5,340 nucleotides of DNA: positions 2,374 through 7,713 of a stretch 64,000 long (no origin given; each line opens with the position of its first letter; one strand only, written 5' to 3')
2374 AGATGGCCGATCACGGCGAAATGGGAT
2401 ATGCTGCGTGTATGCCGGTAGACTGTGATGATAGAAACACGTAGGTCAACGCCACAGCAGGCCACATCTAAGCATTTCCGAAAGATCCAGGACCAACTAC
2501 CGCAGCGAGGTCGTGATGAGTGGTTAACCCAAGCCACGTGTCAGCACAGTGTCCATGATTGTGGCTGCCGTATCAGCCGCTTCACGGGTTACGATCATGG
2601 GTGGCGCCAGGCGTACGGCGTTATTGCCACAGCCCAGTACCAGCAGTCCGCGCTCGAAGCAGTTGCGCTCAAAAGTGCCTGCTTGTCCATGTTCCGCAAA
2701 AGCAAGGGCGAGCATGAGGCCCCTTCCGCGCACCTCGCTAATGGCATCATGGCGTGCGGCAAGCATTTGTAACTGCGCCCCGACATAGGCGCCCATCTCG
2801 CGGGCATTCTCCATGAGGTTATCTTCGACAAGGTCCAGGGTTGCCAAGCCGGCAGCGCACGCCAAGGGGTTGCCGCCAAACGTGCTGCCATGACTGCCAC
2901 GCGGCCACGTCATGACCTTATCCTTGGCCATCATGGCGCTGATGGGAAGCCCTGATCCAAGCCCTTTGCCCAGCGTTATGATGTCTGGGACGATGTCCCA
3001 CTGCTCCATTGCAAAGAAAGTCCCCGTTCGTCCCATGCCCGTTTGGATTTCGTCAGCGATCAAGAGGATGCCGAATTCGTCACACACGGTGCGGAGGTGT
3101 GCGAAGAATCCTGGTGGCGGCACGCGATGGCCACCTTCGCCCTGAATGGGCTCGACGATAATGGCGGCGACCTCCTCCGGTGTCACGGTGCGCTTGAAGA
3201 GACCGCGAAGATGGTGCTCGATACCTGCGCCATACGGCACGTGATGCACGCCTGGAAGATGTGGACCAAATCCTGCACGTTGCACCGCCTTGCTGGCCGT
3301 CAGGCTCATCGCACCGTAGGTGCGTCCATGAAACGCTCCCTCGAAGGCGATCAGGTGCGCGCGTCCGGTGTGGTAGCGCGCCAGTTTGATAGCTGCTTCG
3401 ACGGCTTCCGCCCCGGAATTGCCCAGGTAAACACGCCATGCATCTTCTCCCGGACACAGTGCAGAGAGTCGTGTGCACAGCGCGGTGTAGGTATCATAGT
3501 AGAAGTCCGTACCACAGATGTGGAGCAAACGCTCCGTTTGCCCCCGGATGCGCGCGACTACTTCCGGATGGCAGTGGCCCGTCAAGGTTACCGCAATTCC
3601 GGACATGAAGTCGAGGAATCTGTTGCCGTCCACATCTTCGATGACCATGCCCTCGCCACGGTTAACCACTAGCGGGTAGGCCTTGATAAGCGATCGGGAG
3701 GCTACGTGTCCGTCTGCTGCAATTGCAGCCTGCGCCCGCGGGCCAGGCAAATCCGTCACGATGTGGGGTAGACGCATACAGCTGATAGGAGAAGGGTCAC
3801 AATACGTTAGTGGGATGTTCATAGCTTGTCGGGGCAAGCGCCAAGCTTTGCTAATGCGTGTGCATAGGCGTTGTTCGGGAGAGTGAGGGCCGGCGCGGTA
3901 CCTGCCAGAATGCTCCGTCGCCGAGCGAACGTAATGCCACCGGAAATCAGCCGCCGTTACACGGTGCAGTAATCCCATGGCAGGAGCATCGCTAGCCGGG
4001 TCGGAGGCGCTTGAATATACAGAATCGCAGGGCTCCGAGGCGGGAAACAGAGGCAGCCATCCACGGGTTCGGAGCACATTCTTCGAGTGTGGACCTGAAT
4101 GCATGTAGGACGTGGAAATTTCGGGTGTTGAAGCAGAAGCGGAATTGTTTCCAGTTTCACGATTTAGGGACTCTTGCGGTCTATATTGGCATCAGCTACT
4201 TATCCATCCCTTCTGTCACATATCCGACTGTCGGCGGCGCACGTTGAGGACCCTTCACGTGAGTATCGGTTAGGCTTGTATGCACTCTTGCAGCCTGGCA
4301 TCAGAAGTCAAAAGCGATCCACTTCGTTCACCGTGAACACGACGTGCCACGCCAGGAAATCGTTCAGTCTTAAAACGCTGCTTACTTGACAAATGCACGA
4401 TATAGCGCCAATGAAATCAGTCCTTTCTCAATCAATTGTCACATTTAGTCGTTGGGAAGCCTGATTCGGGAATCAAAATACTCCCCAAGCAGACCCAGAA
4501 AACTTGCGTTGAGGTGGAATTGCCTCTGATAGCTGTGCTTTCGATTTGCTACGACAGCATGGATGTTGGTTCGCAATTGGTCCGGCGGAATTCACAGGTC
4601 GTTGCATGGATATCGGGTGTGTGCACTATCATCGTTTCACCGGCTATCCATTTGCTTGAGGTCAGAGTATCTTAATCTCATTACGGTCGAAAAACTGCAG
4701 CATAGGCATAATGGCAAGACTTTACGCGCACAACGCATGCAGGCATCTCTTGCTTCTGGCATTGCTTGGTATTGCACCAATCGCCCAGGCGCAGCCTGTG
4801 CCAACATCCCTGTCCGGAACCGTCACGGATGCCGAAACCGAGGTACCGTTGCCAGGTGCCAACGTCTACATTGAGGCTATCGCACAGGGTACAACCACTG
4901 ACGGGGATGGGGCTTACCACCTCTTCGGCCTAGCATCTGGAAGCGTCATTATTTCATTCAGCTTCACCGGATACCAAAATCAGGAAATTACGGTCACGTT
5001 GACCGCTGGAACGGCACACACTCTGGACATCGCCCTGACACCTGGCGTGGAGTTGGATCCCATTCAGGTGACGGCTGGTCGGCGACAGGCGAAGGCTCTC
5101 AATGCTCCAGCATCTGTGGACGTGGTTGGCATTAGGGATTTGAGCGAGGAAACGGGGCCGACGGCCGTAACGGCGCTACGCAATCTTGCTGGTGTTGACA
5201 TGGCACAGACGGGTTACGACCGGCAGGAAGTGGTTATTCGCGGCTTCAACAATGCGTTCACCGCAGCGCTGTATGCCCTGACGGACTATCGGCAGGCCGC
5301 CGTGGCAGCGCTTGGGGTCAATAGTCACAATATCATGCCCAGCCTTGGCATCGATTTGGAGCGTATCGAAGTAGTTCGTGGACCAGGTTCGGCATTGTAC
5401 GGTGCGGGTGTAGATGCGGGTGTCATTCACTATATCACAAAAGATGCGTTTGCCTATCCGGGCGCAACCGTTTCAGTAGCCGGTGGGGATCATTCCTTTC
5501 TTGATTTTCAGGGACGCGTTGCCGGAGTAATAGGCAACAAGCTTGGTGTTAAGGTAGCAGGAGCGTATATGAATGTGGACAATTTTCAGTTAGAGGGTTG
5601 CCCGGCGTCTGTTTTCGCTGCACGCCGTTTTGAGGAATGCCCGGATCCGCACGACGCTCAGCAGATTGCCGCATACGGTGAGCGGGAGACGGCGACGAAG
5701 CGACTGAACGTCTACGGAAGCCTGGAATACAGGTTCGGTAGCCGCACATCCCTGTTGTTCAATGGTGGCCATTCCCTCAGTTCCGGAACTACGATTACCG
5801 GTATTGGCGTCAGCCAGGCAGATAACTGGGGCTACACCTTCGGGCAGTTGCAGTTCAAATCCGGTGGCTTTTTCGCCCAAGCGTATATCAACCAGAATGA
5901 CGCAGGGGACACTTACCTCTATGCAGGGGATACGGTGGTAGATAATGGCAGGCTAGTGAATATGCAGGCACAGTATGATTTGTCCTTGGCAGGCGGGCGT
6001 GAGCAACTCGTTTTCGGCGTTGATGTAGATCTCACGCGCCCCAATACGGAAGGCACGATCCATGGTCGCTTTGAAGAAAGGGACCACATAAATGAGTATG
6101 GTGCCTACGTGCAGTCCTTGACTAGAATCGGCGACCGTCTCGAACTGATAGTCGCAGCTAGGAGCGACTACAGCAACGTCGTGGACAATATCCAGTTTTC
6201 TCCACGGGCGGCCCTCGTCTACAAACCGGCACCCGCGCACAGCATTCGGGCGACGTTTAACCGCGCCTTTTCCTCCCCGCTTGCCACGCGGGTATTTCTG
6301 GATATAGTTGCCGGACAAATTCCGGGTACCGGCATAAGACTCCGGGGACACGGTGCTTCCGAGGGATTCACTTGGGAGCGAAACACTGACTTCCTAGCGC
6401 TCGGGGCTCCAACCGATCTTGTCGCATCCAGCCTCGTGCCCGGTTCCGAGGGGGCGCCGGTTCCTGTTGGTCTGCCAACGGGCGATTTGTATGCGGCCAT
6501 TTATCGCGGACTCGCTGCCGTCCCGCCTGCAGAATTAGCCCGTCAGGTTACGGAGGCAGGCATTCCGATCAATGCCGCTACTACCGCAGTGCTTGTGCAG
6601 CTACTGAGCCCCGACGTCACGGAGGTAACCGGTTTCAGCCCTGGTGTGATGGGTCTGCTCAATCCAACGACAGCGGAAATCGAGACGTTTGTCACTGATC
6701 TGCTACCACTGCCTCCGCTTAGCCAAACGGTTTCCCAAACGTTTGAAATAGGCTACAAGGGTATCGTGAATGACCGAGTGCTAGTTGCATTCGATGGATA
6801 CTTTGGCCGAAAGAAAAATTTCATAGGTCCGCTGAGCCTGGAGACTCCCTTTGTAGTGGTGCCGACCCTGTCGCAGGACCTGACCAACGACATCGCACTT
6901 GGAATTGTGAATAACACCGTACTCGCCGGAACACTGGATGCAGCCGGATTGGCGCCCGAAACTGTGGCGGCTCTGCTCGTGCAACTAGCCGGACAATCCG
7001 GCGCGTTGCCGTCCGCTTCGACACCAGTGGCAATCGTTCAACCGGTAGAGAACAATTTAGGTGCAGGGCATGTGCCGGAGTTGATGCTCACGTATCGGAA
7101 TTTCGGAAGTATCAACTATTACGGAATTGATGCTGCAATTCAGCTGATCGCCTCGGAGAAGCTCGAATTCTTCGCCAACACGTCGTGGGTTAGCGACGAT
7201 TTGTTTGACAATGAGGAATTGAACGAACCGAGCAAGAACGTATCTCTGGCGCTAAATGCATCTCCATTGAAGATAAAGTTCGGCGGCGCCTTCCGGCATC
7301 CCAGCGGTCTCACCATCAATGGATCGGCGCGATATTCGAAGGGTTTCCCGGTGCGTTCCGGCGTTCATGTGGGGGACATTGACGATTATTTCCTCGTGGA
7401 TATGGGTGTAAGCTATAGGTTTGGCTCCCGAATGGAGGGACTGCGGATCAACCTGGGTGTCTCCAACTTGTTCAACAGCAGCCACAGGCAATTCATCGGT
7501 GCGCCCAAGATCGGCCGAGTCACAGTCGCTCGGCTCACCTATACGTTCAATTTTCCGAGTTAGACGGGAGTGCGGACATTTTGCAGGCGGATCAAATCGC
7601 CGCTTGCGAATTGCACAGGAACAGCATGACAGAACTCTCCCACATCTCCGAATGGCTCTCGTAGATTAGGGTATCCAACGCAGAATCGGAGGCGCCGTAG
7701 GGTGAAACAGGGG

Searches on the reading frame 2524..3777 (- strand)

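Call 60: search_protein_families(library=ncbifam, proteins=[window:2524-3777:-], max_evalue=0.00001)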
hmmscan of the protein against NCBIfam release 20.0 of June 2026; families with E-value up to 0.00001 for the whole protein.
window:2524-3777:- (417 aa): 69 families (the best 25 are shown)
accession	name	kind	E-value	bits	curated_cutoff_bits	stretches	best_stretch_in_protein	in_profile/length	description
NF004426.0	PRK05769.1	equivalog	1.8e-162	541.1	552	1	3-413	5-438/441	acetyl ornithine aminotransferase family protein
NF005993.0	PRK08117.1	subfamily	5.9e-131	437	574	1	26-414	16-429/433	aspartate aminotransferase family protein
NF002874.0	PRK03244.1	equivalog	1.1e-113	380.1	457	1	35-413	26-393/399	acetylornithine transaminase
TIGR00707.1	argD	subfamily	4.2e-112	374.7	410.05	1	34-412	9-380/381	acetylornithine/succinylornithine family transaminase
NF004714.0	PRK06058.1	subfamily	2.6e-108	362.6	639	1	5-413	13-445/447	4-aminobutyrate--2-oxoglutarate transaminase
NF002325.0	PRK01278.1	subfamily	2.9e-104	348.9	372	1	34-412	13-386/395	acetylornithine transaminase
TIGR00700.1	GABAtrnsam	equivalog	7.1e-104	347.7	506.65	1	27-412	8-418/420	4-aminobutyrate--2-oxoglutarate transaminase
NF002797.0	PRK02936.1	equivalog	4e-102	341.8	496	1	34-413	11-378/385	acetylornithine transaminase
NF005692.0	PRK07495.1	equivalog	5.1e-101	338.4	724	1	36-412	24-419/425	4-aminobutyrate--2-oxoglutarate transaminase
NF006228.0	PRK08360.1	equivalog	6.7e-98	328.2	608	1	26-412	15-424/443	aspartate aminotransferase family protein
NF006368.0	PRK08593.1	equivalog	1.6e-94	317.1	570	1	22-413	13-430/448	aspartate aminotransferase family protein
NF008570.0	PRK11522.1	equivalog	7e-94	315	612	1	37-412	71-454/464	putrescine aminotransferase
NF005376.0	PRK06918.1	equivalog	2.3e-93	313.1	676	1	9-413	11-442/451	4-aminobutyrate--2-oxoglutarate transaminase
NF005985.0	PRK08088.1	equivalog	6.8e-92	308.4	713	1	28-411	17-420/426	4-aminobutyrate--2-oxoglutarate transaminase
NF005272.0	PRK06777.1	equivalog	4.4e-91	305.5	725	1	38-413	26-420/421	4-aminobutyrate--2-oxoglutarate transaminase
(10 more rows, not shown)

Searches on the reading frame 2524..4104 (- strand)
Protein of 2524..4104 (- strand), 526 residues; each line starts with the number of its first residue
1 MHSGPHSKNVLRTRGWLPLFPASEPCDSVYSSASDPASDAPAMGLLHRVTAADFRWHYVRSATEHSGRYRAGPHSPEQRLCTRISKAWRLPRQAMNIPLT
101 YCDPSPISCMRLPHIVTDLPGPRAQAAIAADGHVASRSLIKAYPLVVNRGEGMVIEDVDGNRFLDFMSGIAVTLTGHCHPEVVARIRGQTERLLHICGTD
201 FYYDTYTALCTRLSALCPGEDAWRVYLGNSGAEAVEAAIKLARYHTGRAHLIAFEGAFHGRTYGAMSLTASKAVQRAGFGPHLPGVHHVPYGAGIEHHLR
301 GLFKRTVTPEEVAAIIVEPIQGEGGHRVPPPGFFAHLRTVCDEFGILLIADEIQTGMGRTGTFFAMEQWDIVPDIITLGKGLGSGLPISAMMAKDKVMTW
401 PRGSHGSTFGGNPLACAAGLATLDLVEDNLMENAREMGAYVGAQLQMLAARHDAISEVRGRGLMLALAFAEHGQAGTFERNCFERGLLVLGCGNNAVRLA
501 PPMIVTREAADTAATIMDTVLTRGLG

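Call 8: search_protein_families(library=pfam, proteins=[window:2524-4104:-], max_evalue=0.01)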
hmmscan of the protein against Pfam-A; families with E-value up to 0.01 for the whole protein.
window:2524-4104:- (526 aa): 1 family
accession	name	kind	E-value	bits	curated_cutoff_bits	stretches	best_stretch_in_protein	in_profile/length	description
PF00202.27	Aminotran_3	-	1.4e-122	409.7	30.5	1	143-520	9-402/403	Aminotransferase class-III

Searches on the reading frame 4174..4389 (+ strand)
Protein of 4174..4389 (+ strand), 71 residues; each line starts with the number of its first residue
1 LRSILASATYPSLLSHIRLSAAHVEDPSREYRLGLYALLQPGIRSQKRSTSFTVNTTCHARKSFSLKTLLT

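Call 40: search_protein_families(library=pfam, proteins=[window:4174-4389:+], max_evalue=1)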
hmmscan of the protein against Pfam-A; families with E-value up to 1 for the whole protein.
window:4174-4389:+ (71 aa): 1 family
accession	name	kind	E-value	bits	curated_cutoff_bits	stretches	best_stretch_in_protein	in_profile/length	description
PF02128.21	Peptidase_M36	-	0.23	11.1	23.3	1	25-60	230-266/368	Fungalysin metallopeptidase (M36)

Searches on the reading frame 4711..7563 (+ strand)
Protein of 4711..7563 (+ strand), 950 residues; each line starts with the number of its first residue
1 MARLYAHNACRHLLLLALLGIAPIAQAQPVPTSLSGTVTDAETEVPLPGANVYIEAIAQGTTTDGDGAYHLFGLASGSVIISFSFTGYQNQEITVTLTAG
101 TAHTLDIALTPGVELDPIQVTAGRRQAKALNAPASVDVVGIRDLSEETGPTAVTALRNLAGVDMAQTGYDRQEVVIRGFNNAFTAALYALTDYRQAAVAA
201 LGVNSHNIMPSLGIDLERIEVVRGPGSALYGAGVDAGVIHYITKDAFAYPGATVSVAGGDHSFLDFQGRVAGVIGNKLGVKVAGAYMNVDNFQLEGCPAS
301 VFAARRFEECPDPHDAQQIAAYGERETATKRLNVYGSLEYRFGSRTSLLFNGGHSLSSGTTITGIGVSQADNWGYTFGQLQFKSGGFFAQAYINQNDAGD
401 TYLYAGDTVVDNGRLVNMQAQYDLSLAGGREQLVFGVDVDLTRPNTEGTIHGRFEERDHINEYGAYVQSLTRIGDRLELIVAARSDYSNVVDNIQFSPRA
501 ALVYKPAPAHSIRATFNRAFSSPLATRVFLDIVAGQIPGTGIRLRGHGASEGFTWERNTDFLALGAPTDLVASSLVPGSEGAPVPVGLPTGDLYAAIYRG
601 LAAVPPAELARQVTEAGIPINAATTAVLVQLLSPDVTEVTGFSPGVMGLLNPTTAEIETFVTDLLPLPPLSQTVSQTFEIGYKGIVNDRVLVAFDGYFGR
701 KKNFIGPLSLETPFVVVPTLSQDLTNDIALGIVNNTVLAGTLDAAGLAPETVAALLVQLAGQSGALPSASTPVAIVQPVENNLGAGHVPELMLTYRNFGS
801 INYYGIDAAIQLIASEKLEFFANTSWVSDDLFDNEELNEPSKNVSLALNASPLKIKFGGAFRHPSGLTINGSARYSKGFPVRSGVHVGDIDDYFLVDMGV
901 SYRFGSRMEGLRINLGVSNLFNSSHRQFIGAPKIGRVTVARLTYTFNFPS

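Call 8: search_protein_families(library=pfam, proteins=[window:4711-7563:+], max_evalue=0.01)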
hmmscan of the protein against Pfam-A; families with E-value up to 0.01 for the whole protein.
window:4711-7563:+ (950 aa): 7 families
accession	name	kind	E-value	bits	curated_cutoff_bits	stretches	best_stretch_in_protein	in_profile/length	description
PF00593.30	TonB_dep_Rec_b-barrel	-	1.3e-26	94.9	27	2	326-530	55-251/436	TonB dependent receptor-like, beta-barrel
PF13715.12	CarbopepD_reg_2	-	1.3e-18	67.2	32.2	1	34-111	1-78/88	CarboxypepD_reg-like domain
PF13620.12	CarboxypepD_reg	-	1.5e-16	60.9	32.3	1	33-110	1-82/82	Carboxypeptidase regulatory-like domain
PF07715.20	Plug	-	3.7e-12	47.1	23.9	1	130-238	3-107/107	TonB-dependent Receptor Plug Domain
PF14905.12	OMP_b-brl_3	-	2.1e-05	24.2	27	1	791-928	257-381/408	Outer membrane protein beta-barrel family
PF12985.13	DUF3869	-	0.002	18.7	24.5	1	34-99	8-70/85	Domain of unknown function (DUF3869)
PF25020.1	TTR_TEN1-4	-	0.0052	17.1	27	0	36-105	11-81/86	Teneurin TTR-like domain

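Call 30: find_homologous_proteins(query=window:4711-7563:+, max_evalue=1e-50)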
Query window:4711-7563:+ (950 aa): 1052 proteins with E <= 1e-50 among 8000 candidates; the best 120 are listed.
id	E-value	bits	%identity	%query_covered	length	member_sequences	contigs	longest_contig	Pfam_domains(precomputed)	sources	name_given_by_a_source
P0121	0.0e+0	2065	99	99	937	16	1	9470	PF13715.13,PF07715.21,PF13620.13,PF00593.31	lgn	-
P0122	0.0e+0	1678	78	100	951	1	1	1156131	PF13715.13,PF07715.21,PF13620.13,PF00593.31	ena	-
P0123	0.0e+0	1669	79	98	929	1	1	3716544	PF13715.13,PF07715.21,PF13620.13,PF00593.31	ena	-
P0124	0.0e+0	1619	77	99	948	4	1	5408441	PF13715.13,PF07715.21,PF13620.13,PF00593.31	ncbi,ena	-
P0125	0.0e+0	1500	72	98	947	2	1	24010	PF13715.13,PF07715.21,PF13620.13,PF00593.31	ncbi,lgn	-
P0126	0.0e+0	1489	72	96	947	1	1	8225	PF13715.13,PF07715.21,PF13620.13,PF00593.31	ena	-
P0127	0.0e+0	1468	69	99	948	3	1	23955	PF13715.13,PF07715.21,PF13620.13,PF00593.31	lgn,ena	-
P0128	0.0e+0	1244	60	99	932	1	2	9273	PF13715.13,PF07715.21,PF13620.13,PF00593.31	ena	-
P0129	0.0e+0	1243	60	99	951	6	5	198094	PF13715.13,PF07715.21,PF13620.13,PF00593.31,PF14905.13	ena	-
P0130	0.0e+0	1242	60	97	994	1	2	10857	PF13715.13,PF07715.21,PF13620.13,PF00593.31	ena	-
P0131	0.0e+0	1232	59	99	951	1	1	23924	PF13715.13,PF07715.21,PF13620.13,PF00593.31,PF14905.13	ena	-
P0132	0.0e+0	1231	58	100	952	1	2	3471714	PF13715.13,PF07715.21,PF13620.13,PF00593.31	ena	-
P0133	0.0e+0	1221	60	99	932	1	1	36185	PF13715.13,PF07715.21,PF13620.13,PF00593.31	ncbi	-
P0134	0.0e+0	1219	59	98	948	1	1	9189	PF13715.13,PF07715.21,PF13620.13,PF00593.31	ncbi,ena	-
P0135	0.0e+0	1205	59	98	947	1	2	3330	PF13715.13,PF07715.21,PF00593.31,PF14905.13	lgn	-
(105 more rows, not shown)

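Call 31: find_encoding_contigs(protein=P0121, flank=10000, max_places=6)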
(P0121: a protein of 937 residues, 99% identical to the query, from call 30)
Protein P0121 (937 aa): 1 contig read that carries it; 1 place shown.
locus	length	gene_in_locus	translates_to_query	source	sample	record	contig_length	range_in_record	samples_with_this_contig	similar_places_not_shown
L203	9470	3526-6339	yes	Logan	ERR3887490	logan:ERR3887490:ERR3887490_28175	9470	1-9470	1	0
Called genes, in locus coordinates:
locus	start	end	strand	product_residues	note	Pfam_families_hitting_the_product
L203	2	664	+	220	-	?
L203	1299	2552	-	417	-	PF00202:Aminotran_3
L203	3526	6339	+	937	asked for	PF13620:CarboxypepD_reg, PF13715:CarbopepD_reg_2, PF07715:Plug, PF00593:TonB_dep_Rec_b-barrel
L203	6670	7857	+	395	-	PF17170:DUF5128, PF01436:NHL (faint)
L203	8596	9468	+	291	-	?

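Call 32: find_encoding_contigs(protein=P0123, flank=8000, max_places=3)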
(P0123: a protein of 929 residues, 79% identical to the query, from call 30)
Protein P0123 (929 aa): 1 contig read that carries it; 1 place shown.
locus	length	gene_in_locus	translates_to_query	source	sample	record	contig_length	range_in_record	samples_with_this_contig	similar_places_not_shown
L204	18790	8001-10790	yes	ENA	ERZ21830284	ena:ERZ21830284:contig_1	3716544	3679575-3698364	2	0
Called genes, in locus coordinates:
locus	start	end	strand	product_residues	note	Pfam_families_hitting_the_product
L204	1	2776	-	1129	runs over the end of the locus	PF02310:B12-binding, PF02492:cobW (weak), PF03308:MeaB, PF01642:MM_CoA_mutase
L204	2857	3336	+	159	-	PF07681:DoxX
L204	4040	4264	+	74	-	PF13175:AAA_15, PF13476:AAA_23, PF13304:AAA_21 (weak)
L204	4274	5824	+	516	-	PF02463:SMC_N (faint), PF13175:AAA_15, PF13304:AAA_21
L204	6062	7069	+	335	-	PF00756:Esterase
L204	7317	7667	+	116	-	-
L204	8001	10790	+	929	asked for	PF13620:CarboxypepD_reg, PF13715:CarbopepD_reg_2, PF07715:Plug, PF00593:TonB_dep_Rec_b-barrel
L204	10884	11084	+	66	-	-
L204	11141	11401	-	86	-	-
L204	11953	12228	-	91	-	-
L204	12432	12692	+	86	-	PF00370:FGGY_N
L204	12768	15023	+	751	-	PF19313:DUF5916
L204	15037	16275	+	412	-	PF24684:Vgb_lyase, PF21959:DUF6923 (faint), PF07494:Reg_prop (faint), PF08450:SGL (faint), PF16819:DUF5074 (weak), PF24684:Vgb_lyase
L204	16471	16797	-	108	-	-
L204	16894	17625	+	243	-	PF01209:Ubie_methyltran (weak), PF13489:Methyltransf_23, PF05175:MTS (weak), PF13847:Methyltransf_31, PF08241:Methyltransf_11, PF08242:Methyltransf_12, PF13649:Methyltransf_25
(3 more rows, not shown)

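Call 60: search_protein_families(library=ncbifam, proteins=[window:4711-7563:+], max_evalue=0.00001)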
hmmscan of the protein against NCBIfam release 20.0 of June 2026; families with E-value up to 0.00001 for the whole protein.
window:4711-7563:+ (950 aa): 24 families
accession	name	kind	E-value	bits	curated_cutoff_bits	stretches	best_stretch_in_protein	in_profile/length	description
NF053590.1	TonB_dep_TOL0244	equivalog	2.1e-25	89.4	645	1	114-294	9-189/604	TOL_0244 family TonB-dependent receptor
TIGR01783.1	TonB-siderophor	subfamily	1.4e-22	80.1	223.5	2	132-300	2-166/649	TonB-dependent siderophore receptor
TIGR01785.1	TonB-hemin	subfamily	7.2e-22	77.6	316.85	1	115-246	1-131/677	TonB-dependent heme/hemoglobin receptor family protein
TIGR04056.1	OMP_RagA_SusC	subfamily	4.9e-19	68.2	368.25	1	34-245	3-205/981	SusC/RagA family TonB-linked outer membrane protein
TIGR01779.1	TonB-B12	equivalog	3.5e-18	65.5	599.7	1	97-295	14-205/614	TonB-dependent vitamin B12 receptor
NF007478.2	PRK10064.1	equivalog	1e-16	60.4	745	1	113-247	28-161/663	catecholate siderophore receptor CirA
NF010010.0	PRK13483.1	equivalog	1.2e-16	59.9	927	1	111-245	29-164/660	ligand-gated channel protein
NF049946.1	TonB_dep_CU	exception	1.5e-16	59.9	700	1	797-946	543-682/683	TonB-dependent receptor, CU motif-type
TIGR01786.1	TonB-hemlactrns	subfamily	1.8e-15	56.4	323.75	1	118-246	3-136/719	TonB-dependent hemoglobin/transferrin/lactoferrin family receptor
NF007926.1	PRK10641.1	equivalog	3e-15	55.8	836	1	114-529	26-424/617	TonB-dependent vitamin B12 receptor BtuB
NF050067.1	TonBEntbctnRecCfrA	equivalog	5.5e-14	51.4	1200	1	112-248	23-162/698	TonB-dependent ferric enterobactin receptor CfrA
NF010012.0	PRK13486.1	equivalog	8.5e-13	47.5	924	1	118-246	28-160/696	TonB-dependent receptor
NF010038.0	PRK13513.1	equivalog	6.7e-12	44.7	942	1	112-286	32-214/659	ligand-gated channel protein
NF010011.0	PRK13484.1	equivalog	8.4e-12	44.1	1197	1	118-246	33-161/682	IreA family TonB-dependent siderophore receptor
NF052345.1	S_layer_anammox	exception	3e-11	41.5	1400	1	23-138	1302-1420/1596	Kustd1514 family S-layer glycoprotein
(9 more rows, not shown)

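Call 67: find_encoding_contigs(protein=P0124, flank=8000, max_places=2)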
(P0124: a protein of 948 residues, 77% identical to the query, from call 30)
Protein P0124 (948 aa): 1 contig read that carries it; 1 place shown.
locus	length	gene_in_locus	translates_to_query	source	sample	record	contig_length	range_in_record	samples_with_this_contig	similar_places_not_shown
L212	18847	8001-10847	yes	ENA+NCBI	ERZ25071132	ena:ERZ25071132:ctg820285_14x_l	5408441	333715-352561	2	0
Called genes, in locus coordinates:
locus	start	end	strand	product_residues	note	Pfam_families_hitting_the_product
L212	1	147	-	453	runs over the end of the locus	PF13439:Glyco_transf_4, PF13579:Glyco_trans_4_4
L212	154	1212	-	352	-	PF01321:Creatinase_N, PF00557:Peptidase_M24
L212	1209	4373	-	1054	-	PF13517:FG-GAP_3, PF07593:UnbV_ASPIC, PF13517:FG-GAP_3, PF01839:FG-GAP (weak)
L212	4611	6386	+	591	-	-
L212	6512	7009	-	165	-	PF00872:Transposase_mut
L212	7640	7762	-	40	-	-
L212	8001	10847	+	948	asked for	PF13620:CarboxypepD_reg, PF13715:CarbopepD_reg_2, PF07715:Plug, PF00593:TonB_dep_Rec_b-barrel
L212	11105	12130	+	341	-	PF01408:GFO_IDH_MocA, PF22725:GFO_IDH_MocA_C3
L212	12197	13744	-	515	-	PF12741:SusD-like, PF12771:SusD-like_2, PF12741:SusD-like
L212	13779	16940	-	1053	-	PF13620:CarboxypepD_reg, PF13715:CarbopepD_reg_2, PF07715:Plug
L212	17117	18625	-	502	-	PF00478:IMPDH, PF03060:NMO (faint), PF00571:CBS, PF00977:His_biosynth (weak), PF01070:FMN_dh (weak)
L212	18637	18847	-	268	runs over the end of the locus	PF01479:S4, PF00849:PseudoU_synth_2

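Call 68: find_encoding_contigs(protein=P0122, flank=8000, max_places=2)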
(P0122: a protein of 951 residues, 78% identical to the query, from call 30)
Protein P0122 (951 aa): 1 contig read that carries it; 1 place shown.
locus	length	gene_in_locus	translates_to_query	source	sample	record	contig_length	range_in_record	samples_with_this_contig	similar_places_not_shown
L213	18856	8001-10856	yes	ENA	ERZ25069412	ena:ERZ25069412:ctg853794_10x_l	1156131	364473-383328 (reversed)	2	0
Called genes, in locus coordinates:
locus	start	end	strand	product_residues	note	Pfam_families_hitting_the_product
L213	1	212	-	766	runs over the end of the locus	PF01926:MMR_HSR1, PF02421:FeoB_N, PF07670:Gate, PF07664:FeoB_C, PF07670:Gate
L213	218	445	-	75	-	PF04023:FeoA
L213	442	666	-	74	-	PF04023:FeoA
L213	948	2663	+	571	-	PF00587:tRNA-synt_2b, PF04073:tRNA_edit, PF03129:HGTP_anticodon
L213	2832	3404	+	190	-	PF04892:VanZ-LLP1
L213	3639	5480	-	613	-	PF07973:tRNA_SAD, PF00587:tRNA-synt_2b, PF03129:HGTP_anticodon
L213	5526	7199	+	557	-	PF08713:DNA_alkylation, PF00291:PALP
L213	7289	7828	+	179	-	PF14588:YjgF_endoribonc, PF01042:Ribonuc_L-PSP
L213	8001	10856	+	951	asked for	PF13620:CarboxypepD_reg, PF13715:CarbopepD_reg_2, PF07715:Plug, PF00593:TonB_dep_Rec_b-barrel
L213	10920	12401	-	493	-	PF00082:Peptidase_S8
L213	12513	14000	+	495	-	PF00370:FGGY_N, PF02782:FGGY_C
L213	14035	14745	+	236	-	PF00230:MIP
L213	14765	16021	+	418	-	PF01979:Amidohydro_1, PF07969:Amidohydro_3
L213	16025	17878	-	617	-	PF02638:GHL10, PF13860:FlgD_ig (weak)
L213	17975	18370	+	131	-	PF02311:AraC_binding (weak), PF07883:Cupin_2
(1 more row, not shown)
